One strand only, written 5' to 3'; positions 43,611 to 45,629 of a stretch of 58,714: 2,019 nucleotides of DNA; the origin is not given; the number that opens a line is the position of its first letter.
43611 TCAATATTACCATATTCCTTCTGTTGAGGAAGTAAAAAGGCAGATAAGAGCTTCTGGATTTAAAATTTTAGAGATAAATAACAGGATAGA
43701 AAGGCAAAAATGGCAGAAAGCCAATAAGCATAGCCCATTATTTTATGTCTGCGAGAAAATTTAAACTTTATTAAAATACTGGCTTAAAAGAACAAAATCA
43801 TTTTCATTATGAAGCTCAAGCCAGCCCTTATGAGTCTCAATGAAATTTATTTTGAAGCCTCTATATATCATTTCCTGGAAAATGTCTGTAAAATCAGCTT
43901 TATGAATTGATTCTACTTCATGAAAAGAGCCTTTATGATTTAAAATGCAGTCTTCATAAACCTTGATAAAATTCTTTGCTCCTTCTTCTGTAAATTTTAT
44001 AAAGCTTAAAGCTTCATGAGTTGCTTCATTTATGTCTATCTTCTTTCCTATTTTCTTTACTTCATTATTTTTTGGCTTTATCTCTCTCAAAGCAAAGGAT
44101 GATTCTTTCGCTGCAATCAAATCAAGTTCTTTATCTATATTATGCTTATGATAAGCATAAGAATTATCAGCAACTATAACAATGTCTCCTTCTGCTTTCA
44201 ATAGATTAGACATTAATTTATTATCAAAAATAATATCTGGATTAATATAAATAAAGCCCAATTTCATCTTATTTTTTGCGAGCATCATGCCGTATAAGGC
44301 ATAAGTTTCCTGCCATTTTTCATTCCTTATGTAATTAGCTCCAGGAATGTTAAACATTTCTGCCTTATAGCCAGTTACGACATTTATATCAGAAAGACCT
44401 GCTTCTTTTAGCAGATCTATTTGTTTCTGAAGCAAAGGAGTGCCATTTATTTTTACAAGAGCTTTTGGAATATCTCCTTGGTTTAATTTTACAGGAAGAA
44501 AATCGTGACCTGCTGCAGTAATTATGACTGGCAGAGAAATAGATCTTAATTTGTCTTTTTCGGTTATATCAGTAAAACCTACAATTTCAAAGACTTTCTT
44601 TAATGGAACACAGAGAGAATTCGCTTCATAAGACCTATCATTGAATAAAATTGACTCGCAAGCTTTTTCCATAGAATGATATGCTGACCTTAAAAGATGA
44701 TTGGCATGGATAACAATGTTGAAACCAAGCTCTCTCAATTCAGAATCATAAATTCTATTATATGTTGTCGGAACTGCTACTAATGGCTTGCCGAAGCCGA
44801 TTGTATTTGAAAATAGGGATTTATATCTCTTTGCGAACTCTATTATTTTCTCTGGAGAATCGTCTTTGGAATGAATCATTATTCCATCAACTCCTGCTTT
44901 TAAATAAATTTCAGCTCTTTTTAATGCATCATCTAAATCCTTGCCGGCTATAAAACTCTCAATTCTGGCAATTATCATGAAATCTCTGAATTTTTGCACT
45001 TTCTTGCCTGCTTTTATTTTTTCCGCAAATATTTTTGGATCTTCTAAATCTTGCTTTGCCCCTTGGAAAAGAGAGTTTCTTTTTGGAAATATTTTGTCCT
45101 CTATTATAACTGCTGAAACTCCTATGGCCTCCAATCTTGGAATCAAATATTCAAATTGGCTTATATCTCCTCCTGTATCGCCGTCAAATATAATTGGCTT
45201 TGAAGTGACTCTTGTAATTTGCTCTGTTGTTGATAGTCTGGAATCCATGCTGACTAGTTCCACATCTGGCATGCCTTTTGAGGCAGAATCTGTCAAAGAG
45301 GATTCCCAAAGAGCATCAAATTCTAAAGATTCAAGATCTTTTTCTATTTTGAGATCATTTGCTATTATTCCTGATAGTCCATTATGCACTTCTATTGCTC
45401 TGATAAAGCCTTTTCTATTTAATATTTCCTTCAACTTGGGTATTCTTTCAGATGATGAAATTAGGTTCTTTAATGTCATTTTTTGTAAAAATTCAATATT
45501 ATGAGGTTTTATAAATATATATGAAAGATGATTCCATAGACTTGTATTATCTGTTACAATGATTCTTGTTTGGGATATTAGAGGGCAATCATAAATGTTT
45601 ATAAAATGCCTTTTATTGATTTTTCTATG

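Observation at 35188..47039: Complete 2-aminoethylphosphonate biosynthesis and activation cluster in a reduced archaeon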

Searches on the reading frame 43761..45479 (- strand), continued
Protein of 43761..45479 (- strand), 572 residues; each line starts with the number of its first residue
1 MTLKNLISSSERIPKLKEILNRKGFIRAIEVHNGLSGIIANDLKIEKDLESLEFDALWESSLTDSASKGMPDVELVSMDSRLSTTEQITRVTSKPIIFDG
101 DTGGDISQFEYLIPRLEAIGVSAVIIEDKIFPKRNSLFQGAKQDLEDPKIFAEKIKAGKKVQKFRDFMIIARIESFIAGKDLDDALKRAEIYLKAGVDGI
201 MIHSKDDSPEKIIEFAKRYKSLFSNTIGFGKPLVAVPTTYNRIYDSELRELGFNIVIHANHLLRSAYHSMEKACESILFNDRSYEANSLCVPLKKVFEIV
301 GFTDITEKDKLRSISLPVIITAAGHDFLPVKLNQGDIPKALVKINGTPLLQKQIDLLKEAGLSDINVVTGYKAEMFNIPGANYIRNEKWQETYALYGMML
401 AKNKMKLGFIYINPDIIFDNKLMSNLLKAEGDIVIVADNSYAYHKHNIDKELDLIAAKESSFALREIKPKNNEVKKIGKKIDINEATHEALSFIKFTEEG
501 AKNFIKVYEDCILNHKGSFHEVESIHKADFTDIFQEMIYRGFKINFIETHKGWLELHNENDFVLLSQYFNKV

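Call 59: get_annotated_region(hit=H2, flank=9000)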
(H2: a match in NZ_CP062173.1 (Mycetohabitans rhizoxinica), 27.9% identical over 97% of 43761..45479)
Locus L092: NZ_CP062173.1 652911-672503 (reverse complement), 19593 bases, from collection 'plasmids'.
description: Mycetohabitans rhizoxinica strain B47 plasmid megaplasmid, complete sequence
organism: Mycetohabitans rhizoxinica (NCBI taxid 412963)
taxonomy: Bacteria; Pseudomonadota; Betaproteobacteria; Burkholderiales; Burkholderiaceae; Mycetohabitans; Mycetohabitans rhizoxinica
host: -; source: Rhizopus microsporus,bacterial culture,soil; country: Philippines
typing (MOB-suite, as given by PLSDB): non-mobilizable
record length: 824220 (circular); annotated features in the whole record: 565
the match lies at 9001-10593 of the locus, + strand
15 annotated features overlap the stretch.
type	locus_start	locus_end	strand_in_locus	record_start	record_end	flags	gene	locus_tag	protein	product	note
CDS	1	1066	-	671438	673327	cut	-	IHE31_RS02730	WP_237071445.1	ATP-binding protein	-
CDS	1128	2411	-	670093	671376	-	-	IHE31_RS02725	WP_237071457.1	dicarboxylate/amino acid:cation symporter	GO:0006835 - dicarboxylic acid transport [Evidence IEA]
CDS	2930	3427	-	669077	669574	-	-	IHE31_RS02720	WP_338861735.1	hypothetical protein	-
CDS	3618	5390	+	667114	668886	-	-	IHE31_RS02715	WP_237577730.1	cation:proton antiporter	GO:0006812 - monoatomic cation transport [Evidence IEA]; GO:1902600 - proton transmembrane transport [Evidence IEA]; ...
CDS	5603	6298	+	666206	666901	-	-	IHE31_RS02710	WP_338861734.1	CDP-alcohol phosphatidyltransferase family protein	GO:0008654 - phospholipid biosynthetic process [Evidence IEA]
CDS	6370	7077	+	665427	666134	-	-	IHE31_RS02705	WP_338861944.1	2OG-Fe(II) oxygenase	-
CDS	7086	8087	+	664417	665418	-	-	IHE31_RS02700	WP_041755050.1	lysylphosphatidylglycerol synthase domain-containing protein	-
CDS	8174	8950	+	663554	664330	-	-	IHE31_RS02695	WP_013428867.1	phosphocholine cytidylyltransferase family protein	-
CDS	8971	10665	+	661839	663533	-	aepX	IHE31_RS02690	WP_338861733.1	phosphoenolpyruvate mutase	GO:0019634 - organic phosphonate metabolic process [Evidence IEA]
CDS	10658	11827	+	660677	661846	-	aepY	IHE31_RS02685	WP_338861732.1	phosphonopyruvate decarboxylase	GO:0017000 - antibiotic biosynthetic process [Evidence IEA]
CDS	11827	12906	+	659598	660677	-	-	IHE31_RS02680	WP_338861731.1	2-aminoethylphosphonate aminotransferase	-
CDS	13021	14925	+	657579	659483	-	dxs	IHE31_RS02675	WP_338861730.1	1-deoxy-D-xylulose-5-phosphate synthase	GO:0009240 - isopentenyl diphosphate biosynthetic process [Evidence IEA]; GO:0008615 - pyridoxine biosynthetic process ...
CDS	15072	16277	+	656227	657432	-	-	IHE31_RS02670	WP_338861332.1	hypothetical protein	-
CDS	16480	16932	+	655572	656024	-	-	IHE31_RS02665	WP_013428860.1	hypothetical protein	-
CDS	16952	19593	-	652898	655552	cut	-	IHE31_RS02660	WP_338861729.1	MMPL family transporter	-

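Call 61: find_encoding_contigs(protein=P0009, flank=10000, max_places=1)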
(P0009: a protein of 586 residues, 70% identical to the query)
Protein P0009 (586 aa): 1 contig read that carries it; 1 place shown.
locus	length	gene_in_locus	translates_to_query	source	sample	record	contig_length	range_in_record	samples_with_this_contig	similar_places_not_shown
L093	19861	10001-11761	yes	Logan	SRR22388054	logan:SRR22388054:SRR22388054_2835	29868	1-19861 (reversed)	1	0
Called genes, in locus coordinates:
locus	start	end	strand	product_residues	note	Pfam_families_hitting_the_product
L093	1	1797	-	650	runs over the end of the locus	PF13231:PMT_2, PF02516:STT3 (weak)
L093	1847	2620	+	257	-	PF00535:Glycos_transf_2, PF10111:Glyco_tranf_2_2 (weak), PF13641:Glyco_tranf_2_3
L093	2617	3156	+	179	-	PF08241:Methyltransf_11 (weak)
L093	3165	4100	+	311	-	PF00535:Glycos_transf_2, PF13641:Glyco_tranf_2_3, PF13632:Glyco_trans_2_3 (weak)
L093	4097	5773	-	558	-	PF02366:PMT (weak), PF13231:PMT_2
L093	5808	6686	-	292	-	PF00535:Glycos_transf_2, PF13641:Glyco_tranf_2_3, PF13632:Glyco_trans_2_3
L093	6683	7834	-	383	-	PF08323:Glyco_transf_5, PF13439:Glyco_transf_4, PF13579:Glyco_trans_4_4, PF20706:GT4-conflict, PF00534:Glycos_transf_1, PF13524:Glyco_trans_1_2 (weak), PF13692:Glyco_trans_1_4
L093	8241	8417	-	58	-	-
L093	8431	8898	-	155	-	PF10754:DUF2569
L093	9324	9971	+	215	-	PF01209:Ubie_methyltran, PF05401:NodS (weak), PF13489:Methyltransf_23, PF05148:Methyltransf_8 (weak), PF13847:Methyltransf_31, PF08241:Methyltransf_11, PF08242:Methyltransf_12, PF13649:Methyltransf_25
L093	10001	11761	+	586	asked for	PF13714:PEP_mutase, PF12804:NTP_transf_3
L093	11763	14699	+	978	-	PF00266:Aminotran_5, PF00483:NTP_transferase, PF12804:NTP_transf_3, PF20202:DUF6564, PF00155:Aminotran_1_2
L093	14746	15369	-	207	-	PF01230:HIT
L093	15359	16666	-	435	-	PF01467:CTP_transf_like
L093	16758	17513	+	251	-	PF04991:LicD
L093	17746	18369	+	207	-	PF02388:FemAB (faint), PF13480:Acetyltransf_6 (weak)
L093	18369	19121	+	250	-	PF01209:Ubie_methyltran (weak), PF13489:Methyltransf_23, PF13847:Methyltransf_31, PF08241:Methyltransf_11, PF08242:Methyltransf_12, PF13649:Methyltransf_25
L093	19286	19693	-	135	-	PF01583:APS_kinase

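Call 62: find_encoding_contigs(protein=P0005, flank=10000, max_places=1)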
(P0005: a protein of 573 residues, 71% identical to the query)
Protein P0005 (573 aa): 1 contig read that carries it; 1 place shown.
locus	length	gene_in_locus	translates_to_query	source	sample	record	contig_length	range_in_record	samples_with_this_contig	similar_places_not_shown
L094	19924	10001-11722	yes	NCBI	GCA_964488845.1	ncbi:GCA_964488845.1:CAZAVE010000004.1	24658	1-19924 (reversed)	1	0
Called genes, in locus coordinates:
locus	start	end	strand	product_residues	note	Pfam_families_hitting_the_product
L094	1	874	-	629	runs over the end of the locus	PF09594:GT87, PF13231:PMT_2, PF02516:STT3 (weak)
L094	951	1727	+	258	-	PF00535:Glycos_transf_2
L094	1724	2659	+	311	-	PF00535:Glycos_transf_2, PF13641:Glyco_tranf_2_3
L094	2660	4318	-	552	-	PF02366:PMT, PF13231:PMT_2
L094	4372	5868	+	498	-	PF01583:APS_kinase, PF01507:PAPS_reduct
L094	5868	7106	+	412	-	PF00009:GTP_EFTU, PF01926:MMR_HSR1 (weak), PF03144:GTP_EFTU_D2 (faint), PF22594:GTP-eEF1A_C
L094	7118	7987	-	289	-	PF00535:Glycos_transf_2, PF13641:Glyco_tranf_2_3, PF13506:Glyco_transf_21 (weak), PF13632:Glyco_trans_2_3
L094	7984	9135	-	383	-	PF08323:Glyco_transf_5 (weak), PF13439:Glyco_transf_4, PF13579:Glyco_trans_4_4, PF20706:GT4-conflict, PF00534:Glycos_transf_1, PF13692:Glyco_trans_1_4, PF13524:Glyco_trans_1_2 (weak)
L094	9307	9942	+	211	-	PF01209:Ubie_methyltran, PF13489:Methyltransf_23, PF13847:Methyltransf_31, PF08241:Methyltransf_11, PF08242:Methyltransf_12, PF13649:Methyltransf_25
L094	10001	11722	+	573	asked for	PF13714:PEP_mutase, PF12804:NTP_transf_3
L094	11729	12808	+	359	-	PF00155:Aminotran_1_2 (faint), PF00266:Aminotran_5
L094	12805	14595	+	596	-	PF00483:NTP_transferase, PF12804:NTP_transf_3, PF00155:Aminotran_1_2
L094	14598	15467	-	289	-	-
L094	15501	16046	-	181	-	PF13302:Acetyltransf_3, PF13420:Acetyltransf_4, PF00583:Acetyltransf_1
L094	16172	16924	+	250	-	PF04991:LicD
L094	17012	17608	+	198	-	PF04893:Yip1 (faint)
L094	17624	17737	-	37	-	-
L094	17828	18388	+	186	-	PF01936:NYN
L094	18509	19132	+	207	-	PF02388:FemAB (weak), PF13480:Acetyltransf_6 (weak)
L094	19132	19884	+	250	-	PF01209:Ubie_methyltran (weak), PF13489:Methyltransf_23, PF13847:Methyltransf_31, PF08241:Methyltransf_11, PF08242:Methyltransf_12, PF13649:Methyltransf_25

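Call 86: search_protein_families(library=ncbifam, proteins=[L094:12805-14595:+, L094:11729-12808:+], max_evalue=0.00001)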
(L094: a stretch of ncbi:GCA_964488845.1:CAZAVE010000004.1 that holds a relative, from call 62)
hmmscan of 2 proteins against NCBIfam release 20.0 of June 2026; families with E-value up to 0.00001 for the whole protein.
L094:12805-14595:+ (596 aa): 52 families (the best 25 are shown)
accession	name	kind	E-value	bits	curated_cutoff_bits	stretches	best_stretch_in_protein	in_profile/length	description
TIGR01140.1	L_thr_O3P_dcar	equivalog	1.3e-40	139.6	290.55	1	260-586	20-331/331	threonine-phosphate decarboxylase CobD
TIGR01141.1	hisC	equivalog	7.7e-39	133.5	276.55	1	269-588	32-349/349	histidinol-phosphate transaminase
NF006225.0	PRK08354.1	equivalog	8.2e-30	104.3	288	1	247-589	4-316/318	putative aminotransferase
NF003496.0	PRK05166.1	equivalog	2.8e-27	95.4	540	1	271-590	50-371/373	histidinol-phosphate transaminase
TIGR03992.1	Arch_glmU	subfamily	1.4e-26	93.3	292.1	1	1-232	1-219/393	bifunctional sugar-1-phosphate nucleotidylyltransferase/acetyltransferase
NF005915.1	PRK07908.1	equivalog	1.6e-26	93.4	360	1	268-586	23-332/332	Rv2231c family histidinol phosphate aminotransferase CobC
NF041313.1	UDPGP_AglF_Halo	equivalog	2.8e-24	85.9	400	1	1-121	1-118/234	UTP--glucose-1-phosphate uridylyltransferase AglF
NF002877.0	PRK03317.1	equivalog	4.1e-23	81.8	409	1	271-592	45-370/374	histidinol-phosphate transaminase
NF045761.1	NAMPUrTaseMurU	equivalog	6.6e-21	75.2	250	1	1-113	1-113/226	N-acetylmuramate alpha-1-phosphate uridylyltransferase MurU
NF053748.1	bifunc_CobBC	exception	8.6e-21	74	950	1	290-585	512-796/797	bifunctional hydrogenobyrinic acid a,c-diamide synthase/histidinol phosphate aminotransferase CobBC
NF005021.0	PRK06425.1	equivalog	3.5e-20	72.4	353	1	315-589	60-331/335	histidinol-phosphate aminotransferase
NF041364.1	GntC_guanitoxin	equivalog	8.6e-19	67.6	415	1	309-587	57-352/356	guanitoxin biosynthesis PLP-dependent (S)-gamma-hydroxy-L-arginine cyclodehydratase GntC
NF002878.0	PRK03321.1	subfamily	1.5e-18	66.7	374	1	269-590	34-350/352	histidinol-phosphate transaminase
NF010939.0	PRK14359.1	equivalog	8.7e-18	64.1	592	1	3-246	5-239/430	bifunctional UDP-N-acetylglucosamine diphosphorylase/glucosamine-1-phosphate N-acetyltransferase GlmU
NF049965.1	GlMnHpPGnyltfHddC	equivalog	1.9e-17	63.7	300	1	1-161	1-160/221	D-glycero-D-manno-heptose 1-phosphate guanosyltransferase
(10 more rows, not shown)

L094:11729-12808:+ (359 aa): 19 families
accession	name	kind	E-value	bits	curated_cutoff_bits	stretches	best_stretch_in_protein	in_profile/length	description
TIGR03301.1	PhnW-AepZ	equivalog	2e-113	379.4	360.8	1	4-353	1-355/355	2-aminoethylphosphonate aminotransferase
NF010006.0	PRK13479.1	equivalog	1.9e-80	270.7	296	1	3-355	6-363/369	2-aminoethylphosphonate--pyruvate transaminase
TIGR02326.1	transamin_PhnW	equivalog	9.7e-79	265.1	400.8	1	3-353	4-360/363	2-aminoethylphosphonate--pyruvate transaminase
NF045640.1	AspGlyoxATaseBhcA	equivalog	9.1e-42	143.4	650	1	5-339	7-350/395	L-aspartate--glyoxylate aminotransferase BhcA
NF046070.1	PyrdoxPyrvTramin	equivalog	9.5e-40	136.6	600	1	6-336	9-346/369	pyridoxamine--pyruvate transaminase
TIGR03402.1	FeS_nifS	equivalog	2.6e-13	49.5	530.75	1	43-196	50-205/379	cysteine desulfurase NifS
TIGR01977.1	am_tr_V_EF2568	hypoth_equivalog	8e-13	48.1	377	1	93-314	106-327/376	cysteine desulfurase family protein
TIGR01366.1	serC_3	equivalog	8.9e-13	48.1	401.65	1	124-354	126-359/361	phosphoserine transaminase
TIGR03812.1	tyr_de_CO2_Arch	equivalog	8.5e-12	44.6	299.4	1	252-352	284-375/375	tyrosine decarboxylase MfnA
TIGR03235.1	DNA_S_dndA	equivalog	5e-10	39.2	480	1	95-284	109-287/353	cysteine desulfurase DndA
NF010611.0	PRK14012.1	equivalog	1.5e-09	37.3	548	1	91-192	113-212/406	IscS subfamily cysteine desulfurase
TIGR03403.1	nifS_epsilon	equivalog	2e-09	36.7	587.7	1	90-189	106-203/382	NifS family cysteine desulfurase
TIGR02006.1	IscS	equivalog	3.7e-09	36.1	643.2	1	90-191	108-207/402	IscS subfamily cysteine desulfurase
NF003764.0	PRK05355.1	equivalog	4.3e-09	35.8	253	1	25-240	38-243/357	3-phosphoserine/phosphohydroxythreonine transaminase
NF002806.0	PRK02948.1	subfamily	7.9e-09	35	304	1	40-189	48-201/381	IscS subfamily cysteine desulfurase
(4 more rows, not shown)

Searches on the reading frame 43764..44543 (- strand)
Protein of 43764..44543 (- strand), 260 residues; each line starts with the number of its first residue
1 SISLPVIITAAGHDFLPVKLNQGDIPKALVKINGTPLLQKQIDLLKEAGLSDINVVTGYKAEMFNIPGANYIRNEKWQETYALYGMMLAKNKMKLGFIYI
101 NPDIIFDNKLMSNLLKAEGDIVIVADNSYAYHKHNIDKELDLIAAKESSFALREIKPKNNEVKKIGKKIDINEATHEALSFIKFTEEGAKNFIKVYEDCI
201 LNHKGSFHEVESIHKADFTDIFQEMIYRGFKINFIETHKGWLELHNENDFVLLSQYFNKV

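Call 38: search_solved_structures(query=window:43764-44543:-, max_evalue=0.01, show_alignments=3)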
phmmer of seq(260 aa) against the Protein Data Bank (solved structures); distinct sequences matched with E-value up to 0.01: 5.
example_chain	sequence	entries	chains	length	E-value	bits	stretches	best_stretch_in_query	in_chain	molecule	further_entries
1jyk_A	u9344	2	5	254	7.4e-11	45.2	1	5-116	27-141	CTP:phosphocholine Cytidylyltransferase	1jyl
6jq8_A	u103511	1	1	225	0.0036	20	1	7-63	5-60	Putative 6-deoxy-D-mannoheptose pathway protein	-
5xhw_A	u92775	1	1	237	0.0037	20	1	7-63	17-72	Putative 6-deoxy-D-mannoheptose pathway protein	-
6pd1_A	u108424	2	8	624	0.0067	19.1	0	21-126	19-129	Nucleotidyl transferase/aminotransferase, class V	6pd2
5z09_A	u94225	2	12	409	0.0083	18.8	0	25-117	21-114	Dual sugar-1-phosphate nucleotidylyltransferase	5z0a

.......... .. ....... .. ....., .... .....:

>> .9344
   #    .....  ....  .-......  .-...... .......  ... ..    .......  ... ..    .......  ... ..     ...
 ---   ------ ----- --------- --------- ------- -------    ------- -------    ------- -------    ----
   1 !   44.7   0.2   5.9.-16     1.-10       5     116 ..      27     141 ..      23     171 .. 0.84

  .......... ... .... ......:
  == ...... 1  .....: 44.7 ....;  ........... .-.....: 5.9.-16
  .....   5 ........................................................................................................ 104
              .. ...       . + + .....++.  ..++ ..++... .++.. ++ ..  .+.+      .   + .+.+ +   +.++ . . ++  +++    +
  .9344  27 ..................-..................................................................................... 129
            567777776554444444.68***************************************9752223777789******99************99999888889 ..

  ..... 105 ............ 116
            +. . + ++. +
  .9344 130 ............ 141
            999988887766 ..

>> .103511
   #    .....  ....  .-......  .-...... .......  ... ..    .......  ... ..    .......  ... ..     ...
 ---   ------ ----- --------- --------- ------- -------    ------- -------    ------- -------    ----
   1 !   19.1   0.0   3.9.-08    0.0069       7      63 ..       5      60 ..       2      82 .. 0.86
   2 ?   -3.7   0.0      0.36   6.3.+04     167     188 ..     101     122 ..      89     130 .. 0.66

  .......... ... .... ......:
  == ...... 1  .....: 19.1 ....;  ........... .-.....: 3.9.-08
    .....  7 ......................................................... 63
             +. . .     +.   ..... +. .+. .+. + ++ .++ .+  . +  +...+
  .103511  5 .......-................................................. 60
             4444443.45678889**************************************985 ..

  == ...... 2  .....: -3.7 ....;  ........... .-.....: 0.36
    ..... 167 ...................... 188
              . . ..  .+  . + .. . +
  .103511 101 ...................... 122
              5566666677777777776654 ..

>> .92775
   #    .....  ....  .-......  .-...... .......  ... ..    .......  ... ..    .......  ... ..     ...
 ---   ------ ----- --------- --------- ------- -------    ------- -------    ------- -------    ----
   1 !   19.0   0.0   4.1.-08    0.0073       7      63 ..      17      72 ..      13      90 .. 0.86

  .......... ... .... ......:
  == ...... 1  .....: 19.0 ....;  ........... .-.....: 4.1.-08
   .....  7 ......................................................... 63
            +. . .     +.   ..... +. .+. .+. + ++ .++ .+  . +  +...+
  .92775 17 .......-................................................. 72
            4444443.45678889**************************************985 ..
